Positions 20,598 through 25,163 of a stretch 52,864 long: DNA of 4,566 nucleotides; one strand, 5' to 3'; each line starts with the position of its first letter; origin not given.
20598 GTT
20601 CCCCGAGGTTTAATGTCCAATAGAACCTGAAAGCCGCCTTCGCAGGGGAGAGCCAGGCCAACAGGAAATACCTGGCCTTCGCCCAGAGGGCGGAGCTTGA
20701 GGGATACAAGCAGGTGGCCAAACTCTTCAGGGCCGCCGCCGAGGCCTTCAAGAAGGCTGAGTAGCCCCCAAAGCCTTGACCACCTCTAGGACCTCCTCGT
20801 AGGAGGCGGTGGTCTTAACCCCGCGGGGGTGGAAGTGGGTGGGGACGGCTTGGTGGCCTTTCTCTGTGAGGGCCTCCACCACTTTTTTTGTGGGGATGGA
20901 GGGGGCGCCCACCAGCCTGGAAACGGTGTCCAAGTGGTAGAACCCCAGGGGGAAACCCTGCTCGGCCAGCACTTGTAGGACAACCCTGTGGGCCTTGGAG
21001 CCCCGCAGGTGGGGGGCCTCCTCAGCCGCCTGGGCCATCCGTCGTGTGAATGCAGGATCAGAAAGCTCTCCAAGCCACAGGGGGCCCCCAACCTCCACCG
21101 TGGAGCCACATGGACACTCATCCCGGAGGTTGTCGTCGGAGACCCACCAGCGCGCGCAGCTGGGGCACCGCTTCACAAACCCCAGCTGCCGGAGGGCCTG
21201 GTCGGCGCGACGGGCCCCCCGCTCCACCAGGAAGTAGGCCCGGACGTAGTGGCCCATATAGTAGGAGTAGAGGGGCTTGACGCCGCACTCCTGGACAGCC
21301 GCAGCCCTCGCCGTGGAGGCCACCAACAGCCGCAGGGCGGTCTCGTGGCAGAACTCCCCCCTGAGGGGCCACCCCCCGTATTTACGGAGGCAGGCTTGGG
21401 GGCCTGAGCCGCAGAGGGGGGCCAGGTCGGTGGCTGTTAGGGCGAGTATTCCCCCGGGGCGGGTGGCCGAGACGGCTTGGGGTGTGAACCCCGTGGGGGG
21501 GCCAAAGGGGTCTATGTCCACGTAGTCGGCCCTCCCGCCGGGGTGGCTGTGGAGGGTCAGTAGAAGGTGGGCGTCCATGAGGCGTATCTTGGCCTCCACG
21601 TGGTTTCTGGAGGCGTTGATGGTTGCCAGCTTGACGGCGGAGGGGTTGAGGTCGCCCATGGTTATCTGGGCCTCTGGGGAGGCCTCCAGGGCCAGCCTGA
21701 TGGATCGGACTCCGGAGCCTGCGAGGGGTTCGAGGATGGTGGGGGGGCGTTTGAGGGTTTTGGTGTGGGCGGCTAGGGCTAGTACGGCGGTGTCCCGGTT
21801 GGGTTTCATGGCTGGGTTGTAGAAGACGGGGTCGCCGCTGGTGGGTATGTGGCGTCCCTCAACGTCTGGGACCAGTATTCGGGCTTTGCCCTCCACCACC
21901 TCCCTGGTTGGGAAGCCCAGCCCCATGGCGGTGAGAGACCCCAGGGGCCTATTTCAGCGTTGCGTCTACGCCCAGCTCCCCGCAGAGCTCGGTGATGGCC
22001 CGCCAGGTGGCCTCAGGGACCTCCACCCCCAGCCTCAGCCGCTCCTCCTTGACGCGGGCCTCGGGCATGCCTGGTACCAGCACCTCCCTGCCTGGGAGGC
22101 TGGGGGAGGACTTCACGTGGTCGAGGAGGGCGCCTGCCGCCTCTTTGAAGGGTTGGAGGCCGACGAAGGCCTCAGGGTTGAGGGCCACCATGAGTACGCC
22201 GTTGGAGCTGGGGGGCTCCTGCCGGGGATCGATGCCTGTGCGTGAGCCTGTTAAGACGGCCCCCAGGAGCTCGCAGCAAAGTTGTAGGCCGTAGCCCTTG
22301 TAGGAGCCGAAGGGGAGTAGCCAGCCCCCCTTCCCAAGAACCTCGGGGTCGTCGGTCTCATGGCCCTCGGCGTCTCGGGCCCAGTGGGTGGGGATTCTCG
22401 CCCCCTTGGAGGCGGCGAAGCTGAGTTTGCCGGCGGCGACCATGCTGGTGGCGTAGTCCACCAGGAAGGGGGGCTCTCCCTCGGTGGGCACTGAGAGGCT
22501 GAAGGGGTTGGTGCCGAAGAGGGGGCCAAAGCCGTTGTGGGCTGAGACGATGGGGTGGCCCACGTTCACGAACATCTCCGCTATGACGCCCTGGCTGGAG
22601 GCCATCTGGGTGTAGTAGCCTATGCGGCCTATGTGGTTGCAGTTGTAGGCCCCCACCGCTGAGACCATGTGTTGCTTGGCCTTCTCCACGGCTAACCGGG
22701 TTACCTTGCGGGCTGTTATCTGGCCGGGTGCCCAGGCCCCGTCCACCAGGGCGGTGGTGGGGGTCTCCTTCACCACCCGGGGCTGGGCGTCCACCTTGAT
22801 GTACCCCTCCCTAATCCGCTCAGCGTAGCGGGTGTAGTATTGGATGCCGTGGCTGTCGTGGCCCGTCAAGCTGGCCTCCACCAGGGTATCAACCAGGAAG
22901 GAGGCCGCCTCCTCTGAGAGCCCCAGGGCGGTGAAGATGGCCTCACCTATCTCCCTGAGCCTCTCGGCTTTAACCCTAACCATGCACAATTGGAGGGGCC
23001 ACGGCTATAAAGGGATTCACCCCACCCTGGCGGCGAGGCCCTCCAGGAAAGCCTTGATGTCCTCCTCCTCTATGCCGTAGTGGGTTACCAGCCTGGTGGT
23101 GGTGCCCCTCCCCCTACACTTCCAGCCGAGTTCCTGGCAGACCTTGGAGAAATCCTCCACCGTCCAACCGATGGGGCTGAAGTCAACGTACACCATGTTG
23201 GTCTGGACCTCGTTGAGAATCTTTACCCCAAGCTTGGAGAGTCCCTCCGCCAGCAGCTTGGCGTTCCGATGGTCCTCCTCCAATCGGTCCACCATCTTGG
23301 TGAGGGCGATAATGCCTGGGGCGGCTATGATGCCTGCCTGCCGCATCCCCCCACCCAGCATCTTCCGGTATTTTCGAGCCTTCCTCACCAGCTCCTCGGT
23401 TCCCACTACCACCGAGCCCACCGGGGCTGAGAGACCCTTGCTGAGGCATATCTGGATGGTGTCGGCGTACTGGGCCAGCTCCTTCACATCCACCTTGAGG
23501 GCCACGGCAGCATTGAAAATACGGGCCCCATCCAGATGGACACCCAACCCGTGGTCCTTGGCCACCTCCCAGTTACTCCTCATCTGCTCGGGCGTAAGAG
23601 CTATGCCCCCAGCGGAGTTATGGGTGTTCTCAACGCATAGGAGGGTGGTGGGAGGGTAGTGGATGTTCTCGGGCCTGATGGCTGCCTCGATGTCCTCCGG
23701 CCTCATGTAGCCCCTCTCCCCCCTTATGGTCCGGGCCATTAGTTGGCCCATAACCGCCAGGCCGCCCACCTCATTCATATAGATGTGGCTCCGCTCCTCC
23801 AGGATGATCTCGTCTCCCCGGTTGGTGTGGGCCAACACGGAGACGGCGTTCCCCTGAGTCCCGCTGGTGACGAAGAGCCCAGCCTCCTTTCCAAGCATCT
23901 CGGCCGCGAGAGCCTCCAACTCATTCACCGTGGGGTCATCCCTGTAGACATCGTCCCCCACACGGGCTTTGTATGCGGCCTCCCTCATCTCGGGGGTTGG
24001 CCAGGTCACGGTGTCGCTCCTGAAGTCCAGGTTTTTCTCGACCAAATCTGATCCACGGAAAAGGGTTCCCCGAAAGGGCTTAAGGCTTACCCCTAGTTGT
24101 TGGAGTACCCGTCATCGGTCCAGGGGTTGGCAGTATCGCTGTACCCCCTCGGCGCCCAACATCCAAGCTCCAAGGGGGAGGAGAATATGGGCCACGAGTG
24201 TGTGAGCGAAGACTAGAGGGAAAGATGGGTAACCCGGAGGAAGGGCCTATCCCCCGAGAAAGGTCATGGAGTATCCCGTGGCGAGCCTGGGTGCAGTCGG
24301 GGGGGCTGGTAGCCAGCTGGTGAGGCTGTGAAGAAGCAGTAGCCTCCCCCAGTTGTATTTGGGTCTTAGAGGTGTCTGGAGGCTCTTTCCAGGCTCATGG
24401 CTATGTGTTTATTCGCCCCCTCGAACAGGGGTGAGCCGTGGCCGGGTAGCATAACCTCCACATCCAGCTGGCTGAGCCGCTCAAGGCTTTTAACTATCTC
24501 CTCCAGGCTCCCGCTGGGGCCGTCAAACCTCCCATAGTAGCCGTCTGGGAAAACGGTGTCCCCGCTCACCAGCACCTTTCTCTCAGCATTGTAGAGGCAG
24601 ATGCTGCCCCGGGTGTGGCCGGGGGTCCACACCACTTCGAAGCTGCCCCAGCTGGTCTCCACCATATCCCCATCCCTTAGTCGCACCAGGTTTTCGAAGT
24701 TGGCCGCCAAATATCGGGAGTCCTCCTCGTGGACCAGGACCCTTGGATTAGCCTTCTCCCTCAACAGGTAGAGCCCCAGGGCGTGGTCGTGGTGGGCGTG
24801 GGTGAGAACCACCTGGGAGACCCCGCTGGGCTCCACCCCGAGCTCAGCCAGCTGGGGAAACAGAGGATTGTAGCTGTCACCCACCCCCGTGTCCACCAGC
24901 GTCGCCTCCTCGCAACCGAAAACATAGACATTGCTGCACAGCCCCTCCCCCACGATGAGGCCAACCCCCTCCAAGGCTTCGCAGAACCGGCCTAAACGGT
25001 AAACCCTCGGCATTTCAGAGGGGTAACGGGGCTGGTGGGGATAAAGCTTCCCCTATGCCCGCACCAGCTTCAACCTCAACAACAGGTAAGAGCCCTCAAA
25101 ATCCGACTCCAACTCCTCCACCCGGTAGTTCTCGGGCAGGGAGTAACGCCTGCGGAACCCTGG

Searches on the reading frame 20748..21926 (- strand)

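Call 90: search_protein_families(library=pfam, proteins=[window:20748-21926:-], max_evalue=0.000001)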
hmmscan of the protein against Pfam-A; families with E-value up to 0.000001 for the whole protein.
window:20748-21926:- (392 aa): 1 family
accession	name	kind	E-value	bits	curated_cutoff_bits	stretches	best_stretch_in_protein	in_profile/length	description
PF02005.22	TRM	-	1.5e-95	321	27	1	13-383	1-375/376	N2,N2-dimethylguanosine tRNA methyltransferase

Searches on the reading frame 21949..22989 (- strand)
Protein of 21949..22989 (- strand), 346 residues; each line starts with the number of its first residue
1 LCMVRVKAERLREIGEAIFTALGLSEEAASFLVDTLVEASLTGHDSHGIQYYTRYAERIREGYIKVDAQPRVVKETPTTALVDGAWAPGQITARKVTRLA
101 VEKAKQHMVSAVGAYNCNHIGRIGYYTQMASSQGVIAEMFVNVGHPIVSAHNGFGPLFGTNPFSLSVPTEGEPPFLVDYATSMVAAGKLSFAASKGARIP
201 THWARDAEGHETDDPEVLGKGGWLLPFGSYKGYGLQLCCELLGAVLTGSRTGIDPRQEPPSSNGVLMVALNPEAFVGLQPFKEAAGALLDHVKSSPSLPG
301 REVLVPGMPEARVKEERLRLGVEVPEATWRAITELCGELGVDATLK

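Call 90: search_protein_families(library=pfam, proteins=[window:21949-22989:-], max_evalue=0.000001)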
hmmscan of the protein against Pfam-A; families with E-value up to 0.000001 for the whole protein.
window:21949-22989:- (346 aa): 1 family
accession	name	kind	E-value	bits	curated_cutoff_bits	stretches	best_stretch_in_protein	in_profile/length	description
PF02615.19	Ldh_2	-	4.8e-105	351.8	38.8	1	6-332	1-332/333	Malate/L-lactate dehydrogenase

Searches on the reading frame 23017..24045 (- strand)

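Call 90: search_protein_families(library=pfam, proteins=[window:23017-24045:-], max_evalue=0.000001)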
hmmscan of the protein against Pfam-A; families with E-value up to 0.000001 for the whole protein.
window:23017-24045:- (342 aa): 2 families
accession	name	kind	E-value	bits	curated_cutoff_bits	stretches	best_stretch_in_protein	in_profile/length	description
PF01212.27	Beta_elim_lyase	-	1.4e-109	366.3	27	1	7-288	1-284/288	Beta-eliminating lyase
PF00155.27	Aminotran_1_2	-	3.5e-09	36.8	19.7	1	14-305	17-324/361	Aminotransferase class I and II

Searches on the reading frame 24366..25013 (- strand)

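Call 90: search_protein_families(library=pfam, proteins=[window:24366-25013:-], max_evalue=0.000001)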
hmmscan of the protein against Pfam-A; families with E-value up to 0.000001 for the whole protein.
window:24366-25013:- (215 aa): 3 families
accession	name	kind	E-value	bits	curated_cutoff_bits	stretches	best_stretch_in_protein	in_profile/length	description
PF00753.33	Lactamase_B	-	2.7e-33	116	22.7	1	27-192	6-196/196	Metallo-beta-lactamase superfamily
PF19583.5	ODP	-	9.8e-09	35.8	27.2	1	33-153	10-136/194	ODP family beta lactamase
PF12706.13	Lactamase_B_2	-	9e-08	32.4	27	1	39-123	4-93/200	Beta-lactamase superfamily domain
